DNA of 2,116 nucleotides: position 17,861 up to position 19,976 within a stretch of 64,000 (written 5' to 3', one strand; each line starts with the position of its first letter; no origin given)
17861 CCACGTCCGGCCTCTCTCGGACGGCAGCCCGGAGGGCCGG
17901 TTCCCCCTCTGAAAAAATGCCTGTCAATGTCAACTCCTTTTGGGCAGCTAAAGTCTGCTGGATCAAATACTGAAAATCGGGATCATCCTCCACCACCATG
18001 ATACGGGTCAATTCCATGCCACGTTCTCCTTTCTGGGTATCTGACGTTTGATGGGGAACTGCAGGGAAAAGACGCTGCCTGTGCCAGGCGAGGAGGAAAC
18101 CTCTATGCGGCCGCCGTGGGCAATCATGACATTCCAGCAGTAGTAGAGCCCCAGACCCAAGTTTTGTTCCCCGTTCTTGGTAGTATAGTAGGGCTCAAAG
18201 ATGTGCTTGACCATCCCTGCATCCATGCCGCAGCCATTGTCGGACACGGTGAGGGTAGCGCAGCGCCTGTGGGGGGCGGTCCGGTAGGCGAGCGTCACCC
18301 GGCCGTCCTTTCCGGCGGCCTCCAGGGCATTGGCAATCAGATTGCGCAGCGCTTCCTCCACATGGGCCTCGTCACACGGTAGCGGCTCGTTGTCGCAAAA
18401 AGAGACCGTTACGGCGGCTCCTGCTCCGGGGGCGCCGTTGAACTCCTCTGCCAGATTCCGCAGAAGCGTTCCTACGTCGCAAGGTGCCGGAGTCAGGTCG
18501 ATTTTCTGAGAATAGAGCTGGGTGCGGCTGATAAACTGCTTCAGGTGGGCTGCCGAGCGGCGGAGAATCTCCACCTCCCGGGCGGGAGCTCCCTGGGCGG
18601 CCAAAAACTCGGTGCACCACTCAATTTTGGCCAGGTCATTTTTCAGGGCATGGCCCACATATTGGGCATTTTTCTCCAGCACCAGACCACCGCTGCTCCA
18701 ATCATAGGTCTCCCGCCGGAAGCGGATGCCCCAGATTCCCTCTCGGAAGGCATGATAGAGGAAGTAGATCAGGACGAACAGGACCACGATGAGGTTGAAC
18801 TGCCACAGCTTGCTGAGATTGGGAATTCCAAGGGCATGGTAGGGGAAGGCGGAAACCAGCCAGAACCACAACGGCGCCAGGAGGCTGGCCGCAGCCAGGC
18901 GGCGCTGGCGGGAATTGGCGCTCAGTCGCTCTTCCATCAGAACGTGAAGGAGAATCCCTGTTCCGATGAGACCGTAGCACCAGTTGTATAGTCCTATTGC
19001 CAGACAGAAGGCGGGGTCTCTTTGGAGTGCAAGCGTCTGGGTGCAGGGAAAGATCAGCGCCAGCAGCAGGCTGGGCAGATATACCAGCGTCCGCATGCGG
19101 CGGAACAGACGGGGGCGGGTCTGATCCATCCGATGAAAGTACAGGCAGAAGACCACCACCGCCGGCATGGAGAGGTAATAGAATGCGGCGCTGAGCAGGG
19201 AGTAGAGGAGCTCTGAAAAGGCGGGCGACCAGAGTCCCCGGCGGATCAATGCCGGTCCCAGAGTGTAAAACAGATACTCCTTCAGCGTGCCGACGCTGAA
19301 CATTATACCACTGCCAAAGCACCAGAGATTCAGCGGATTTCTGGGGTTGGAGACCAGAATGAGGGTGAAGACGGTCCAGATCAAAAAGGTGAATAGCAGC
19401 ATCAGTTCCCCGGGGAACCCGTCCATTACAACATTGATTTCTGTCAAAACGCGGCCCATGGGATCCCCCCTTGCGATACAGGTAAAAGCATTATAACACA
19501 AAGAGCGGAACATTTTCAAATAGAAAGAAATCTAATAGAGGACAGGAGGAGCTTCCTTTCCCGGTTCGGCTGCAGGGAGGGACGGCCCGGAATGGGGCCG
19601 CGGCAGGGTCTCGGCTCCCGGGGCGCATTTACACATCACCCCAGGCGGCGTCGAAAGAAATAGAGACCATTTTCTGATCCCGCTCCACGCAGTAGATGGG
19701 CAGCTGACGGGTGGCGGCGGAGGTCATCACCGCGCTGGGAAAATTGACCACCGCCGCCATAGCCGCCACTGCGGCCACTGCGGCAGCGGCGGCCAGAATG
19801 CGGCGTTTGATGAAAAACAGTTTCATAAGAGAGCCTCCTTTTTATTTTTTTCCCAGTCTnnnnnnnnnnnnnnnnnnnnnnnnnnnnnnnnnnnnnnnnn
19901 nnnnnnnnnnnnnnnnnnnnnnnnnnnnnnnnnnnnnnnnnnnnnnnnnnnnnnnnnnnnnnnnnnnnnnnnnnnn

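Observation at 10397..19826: PdaB-like polysaccharide deacetylase gene split by an 8.7-kb serine-recombinase element (candidate skin-type intervening element)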

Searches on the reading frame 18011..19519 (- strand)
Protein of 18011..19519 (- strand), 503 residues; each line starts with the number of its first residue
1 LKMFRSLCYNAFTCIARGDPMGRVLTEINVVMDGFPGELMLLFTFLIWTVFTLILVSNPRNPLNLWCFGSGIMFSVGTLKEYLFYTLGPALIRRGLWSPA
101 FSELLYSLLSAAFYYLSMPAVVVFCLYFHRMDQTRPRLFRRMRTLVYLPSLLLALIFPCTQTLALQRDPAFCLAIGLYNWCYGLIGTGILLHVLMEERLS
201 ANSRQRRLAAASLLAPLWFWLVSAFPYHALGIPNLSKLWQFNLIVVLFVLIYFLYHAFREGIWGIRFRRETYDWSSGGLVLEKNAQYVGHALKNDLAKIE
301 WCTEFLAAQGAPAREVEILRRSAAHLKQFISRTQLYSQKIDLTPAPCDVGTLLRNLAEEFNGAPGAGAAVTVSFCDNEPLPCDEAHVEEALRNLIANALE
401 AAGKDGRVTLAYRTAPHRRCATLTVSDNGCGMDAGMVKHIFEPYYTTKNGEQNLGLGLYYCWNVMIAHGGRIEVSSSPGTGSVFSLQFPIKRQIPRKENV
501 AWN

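Call 10: search_protein_families(library=pfam, proteins=[window:18011-19519:-], max_evalue=0.001)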
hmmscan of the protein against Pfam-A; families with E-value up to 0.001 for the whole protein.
window:18011-19519:- (503 aa): 1 family
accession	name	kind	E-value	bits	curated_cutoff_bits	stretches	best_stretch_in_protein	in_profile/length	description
PF02518.31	HATPase_c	-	1.8e-22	80.3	26.4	1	383-491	2-110/111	Histidine kinase-, DNA gyrase B-, and HSP90-like ATPase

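Call 11: search_protein_families(library=ncbifam, proteins=[window:18011-19519:-], max_evalue=0.001)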
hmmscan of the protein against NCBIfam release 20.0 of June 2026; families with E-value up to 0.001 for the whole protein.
window:18011-19519:- (503 aa): 69 families (the best 25 are shown)
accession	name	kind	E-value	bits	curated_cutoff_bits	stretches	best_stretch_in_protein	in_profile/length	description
NF008468.0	PRK11360.1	equivalog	1.7e-27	96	646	1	288-494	403-612/616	two-component system sensor histidine kinase AtoS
NF010411.0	PRK13837.1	equivalog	2.2e-24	85.5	647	1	306-497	479-682/828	two-component system VirA-like sensor kinase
TIGR02916.1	PEP_his_kin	equivalog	6.4e-24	84.5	300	1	321-489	519-679/679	XrtA/PEP-CTERM system histidine kinase PrsK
NF007688.0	PRK10364.1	equivalog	4.9e-23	81.6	479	1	287-493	246-454/460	two-component system sensor histidine kinase ZraS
NF052574.1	HisKinEspCMyxo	equivalog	1.4e-21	76.4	1200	1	383-492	527-639/785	serine histidine kinase EspC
NF038348.1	T2SS_HK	subfamily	3.9e-19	68.5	450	1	374-491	459-574/574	histidine kinase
TIGR02966.1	phoR_proteo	equivalog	2.6e-18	66.1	334.2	1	318-488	156-333/333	phosphate regulon sensor histidine kinase PhoR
NF008312.0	PRK11100.1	equivalog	7.4e-18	64.6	356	1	282-491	257-475/477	two-component system sensor histidine kinase CreC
NF041832.1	near_NosP_CTERM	subfamily_domain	1.5e-16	60.4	400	1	340-494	74-229/370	NahK/ErcS family hybrid sensor histidine kinase/response regulator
NF040691.1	MtrAB_MtrB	equivalog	2.8e-16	59.6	450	1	338-493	337-495/507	MtrAB system histidine kinase MtrB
NF041831.1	NO_HK_NahK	exception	7.5e-16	57.3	1500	1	339-498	559-719/854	hybrid sensor histidine kinase/response regulator NahK/ErcS'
NF041880.1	EPS_EpsF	equivalog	2.2e-15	56.2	900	1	321-487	324-490/492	response regulator EpsF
NF046044.1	PnpS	equivalog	1.2e-14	54.2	400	1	337-489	235-390/390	two-component system histidine kinase PnpS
NF046026.1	HisKinCckACaul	equivalog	1.4e-14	53.1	1000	1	407-496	449-538/678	cell cycle histidine kinase CckA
TIGR02956.1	TMAO_torS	equivalog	1.5e-14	53.1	676.5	1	378-494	571-686/967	TMAO reductase system sensor histidine kinase/response regulator TorS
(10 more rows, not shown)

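Call 67: search_protein_families(library=phrogs, proteins=[window:18011-19459:-], max_evalue=0.01)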
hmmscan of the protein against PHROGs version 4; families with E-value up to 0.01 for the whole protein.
window:18011-19459:- (483 aa): 8 families
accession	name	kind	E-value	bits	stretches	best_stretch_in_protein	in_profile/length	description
phrog_857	-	unknown function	1.2e-31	111.5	1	268-476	248-466/468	-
phrog_10912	-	other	8.2e-25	87.9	1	268-473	747-964/970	kinase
phrog_5982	-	unknown function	2.4e-13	49.8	1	289-472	648-847/1030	-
phrog_18358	-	unknown function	1.3e-09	37.6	1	362-471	547-653/904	-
phrog_20778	-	unknown function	1.6e-09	37.5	1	368-468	570-670/675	-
phrog_28116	-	unknown function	4.2e-08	33.6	1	366-471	396-503/512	-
phrog_20458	-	unknown function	1.3e-07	31.3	1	362-479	556-678/829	-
phrog_8137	-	unknown function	0.0073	16.2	1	402-465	496-556/572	-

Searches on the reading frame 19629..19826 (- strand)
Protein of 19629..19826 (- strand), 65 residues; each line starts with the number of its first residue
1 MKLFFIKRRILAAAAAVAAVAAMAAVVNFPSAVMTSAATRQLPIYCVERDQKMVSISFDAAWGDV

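Call 17: find_encoding_contigs(protein=window:19629-19826:-, flank=10000, max_places=8)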
Protein window:19629-19826:- (65 aa): 22 contigs read that carry it; 8 places shown.
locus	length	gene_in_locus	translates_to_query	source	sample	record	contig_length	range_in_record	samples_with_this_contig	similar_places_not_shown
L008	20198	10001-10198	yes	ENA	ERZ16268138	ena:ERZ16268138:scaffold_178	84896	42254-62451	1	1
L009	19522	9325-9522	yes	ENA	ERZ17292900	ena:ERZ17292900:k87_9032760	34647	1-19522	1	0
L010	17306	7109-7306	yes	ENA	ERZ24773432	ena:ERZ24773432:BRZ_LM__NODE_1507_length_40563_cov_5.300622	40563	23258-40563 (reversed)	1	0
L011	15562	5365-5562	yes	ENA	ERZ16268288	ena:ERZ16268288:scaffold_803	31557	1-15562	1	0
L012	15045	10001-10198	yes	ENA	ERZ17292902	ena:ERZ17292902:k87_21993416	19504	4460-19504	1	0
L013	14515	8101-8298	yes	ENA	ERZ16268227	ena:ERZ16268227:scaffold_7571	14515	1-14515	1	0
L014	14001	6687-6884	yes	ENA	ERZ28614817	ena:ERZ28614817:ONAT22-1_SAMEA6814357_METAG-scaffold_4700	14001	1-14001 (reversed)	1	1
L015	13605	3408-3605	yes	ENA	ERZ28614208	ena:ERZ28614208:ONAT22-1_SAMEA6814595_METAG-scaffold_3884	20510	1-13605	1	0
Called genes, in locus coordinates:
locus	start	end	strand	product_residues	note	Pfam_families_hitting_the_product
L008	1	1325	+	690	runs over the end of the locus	PF00884:Sulfatase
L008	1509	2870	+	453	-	PF01554:MatE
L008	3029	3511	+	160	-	PF13463:HTH_27 (faint), PF01047:MarR (weak), PF12802:MarR_2 (weak), PF13601:HTH_34 (weak), PF22381:Staph_reg_Sar_Rot (weak)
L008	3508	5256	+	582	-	PF00664:ABC_membrane, PF00005:ABC_tran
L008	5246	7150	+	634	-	PF00664:ABC_membrane, PF02463:SMC_N (faint), PF00005:ABC_tran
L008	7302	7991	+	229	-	PF07385:Lyx_isomer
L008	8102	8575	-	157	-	PF14270:DUF4358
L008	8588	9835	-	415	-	PF00395:SLH, PF13472:Lipase_GDSL_2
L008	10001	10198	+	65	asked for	-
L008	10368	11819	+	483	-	PF02518:HATPase_c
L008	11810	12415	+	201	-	PF00072:Response_reg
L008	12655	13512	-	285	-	PF13599:Pentapeptide_4, PF23894:LD_SV2 (faint), PF00805:Pentapeptide (weak), PF13576:Pentapeptide_3 (faint), PF13599:Pentapeptide_4, PF00805:Pentapeptide (weak)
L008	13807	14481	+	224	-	PF00005:ABC_tran, PF02463:SMC_N (weak)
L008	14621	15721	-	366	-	PF00392:GntR (faint), PF14502:HTH_41, PF14503:YhfZ_C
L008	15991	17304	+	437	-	PF02788:RuBisCO_large_N, PF00016:RuBisCO_large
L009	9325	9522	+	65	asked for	-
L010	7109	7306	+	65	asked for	-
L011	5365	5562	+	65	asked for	-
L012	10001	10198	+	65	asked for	-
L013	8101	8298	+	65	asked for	-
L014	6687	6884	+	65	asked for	-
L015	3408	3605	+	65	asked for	-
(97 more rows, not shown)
